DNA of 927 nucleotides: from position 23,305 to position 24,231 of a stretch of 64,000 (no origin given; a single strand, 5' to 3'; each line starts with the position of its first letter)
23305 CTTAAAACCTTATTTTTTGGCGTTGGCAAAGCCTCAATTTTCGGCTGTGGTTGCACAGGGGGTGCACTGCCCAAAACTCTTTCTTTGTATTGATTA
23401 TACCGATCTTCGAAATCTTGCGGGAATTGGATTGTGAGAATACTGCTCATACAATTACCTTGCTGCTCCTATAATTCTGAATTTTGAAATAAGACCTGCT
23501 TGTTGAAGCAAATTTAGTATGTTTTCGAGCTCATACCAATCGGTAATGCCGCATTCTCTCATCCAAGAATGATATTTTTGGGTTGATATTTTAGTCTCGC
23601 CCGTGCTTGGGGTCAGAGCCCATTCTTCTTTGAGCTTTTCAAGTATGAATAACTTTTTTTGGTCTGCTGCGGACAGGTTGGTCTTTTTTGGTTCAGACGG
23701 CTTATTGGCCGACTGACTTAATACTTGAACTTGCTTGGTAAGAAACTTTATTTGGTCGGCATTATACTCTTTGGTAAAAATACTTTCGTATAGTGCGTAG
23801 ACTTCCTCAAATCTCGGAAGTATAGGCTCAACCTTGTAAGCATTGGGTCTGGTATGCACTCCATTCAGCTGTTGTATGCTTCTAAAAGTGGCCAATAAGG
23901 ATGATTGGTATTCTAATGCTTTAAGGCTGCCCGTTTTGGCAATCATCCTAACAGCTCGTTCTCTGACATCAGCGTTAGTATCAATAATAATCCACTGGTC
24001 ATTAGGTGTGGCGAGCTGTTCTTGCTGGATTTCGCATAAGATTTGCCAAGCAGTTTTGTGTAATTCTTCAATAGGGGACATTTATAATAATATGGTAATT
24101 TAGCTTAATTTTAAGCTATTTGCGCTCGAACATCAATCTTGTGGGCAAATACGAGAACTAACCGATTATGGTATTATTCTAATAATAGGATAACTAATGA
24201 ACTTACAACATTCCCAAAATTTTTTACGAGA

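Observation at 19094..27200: Integrative element with serine recombinase, Xis and Rep, carrying an Erm-like rRNA methyltransferase and an APH-family kinase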

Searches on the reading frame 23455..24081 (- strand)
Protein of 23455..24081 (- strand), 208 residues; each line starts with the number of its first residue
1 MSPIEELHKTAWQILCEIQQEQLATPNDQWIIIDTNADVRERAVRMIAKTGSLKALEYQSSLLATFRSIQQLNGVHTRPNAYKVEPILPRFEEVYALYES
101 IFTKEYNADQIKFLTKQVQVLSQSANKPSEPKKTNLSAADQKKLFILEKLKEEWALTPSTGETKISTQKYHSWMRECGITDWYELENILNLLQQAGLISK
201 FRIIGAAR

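Call 3: search_protein_families(library=pfam, proteins=[window:23455-24081:-], max_evalue=0.01)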
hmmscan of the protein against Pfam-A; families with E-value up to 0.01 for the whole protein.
window:23455-24081:- (208 aa): 0 families

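Call 4: search_protein_families(library=ncbifam, proteins=[window:23455-24081:-], max_evalue=0.01)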
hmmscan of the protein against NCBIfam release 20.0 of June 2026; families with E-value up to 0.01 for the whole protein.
window:23455-24081:- (208 aa): 0 families

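Call 25: search_protein_families(library=phrogs, proteins=[window:23455-24081:-], max_evalue=0.01)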
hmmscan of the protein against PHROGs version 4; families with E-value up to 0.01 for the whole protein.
window:23455-24081:- (208 aa): 0 families

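Call 92: search_protein_families(library=padloc, proteins=[window:23455-24081:-], max_evalue=0.001)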
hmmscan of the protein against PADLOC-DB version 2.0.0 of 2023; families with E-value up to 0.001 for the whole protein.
window:23455-24081:- (208 aa): 0 families
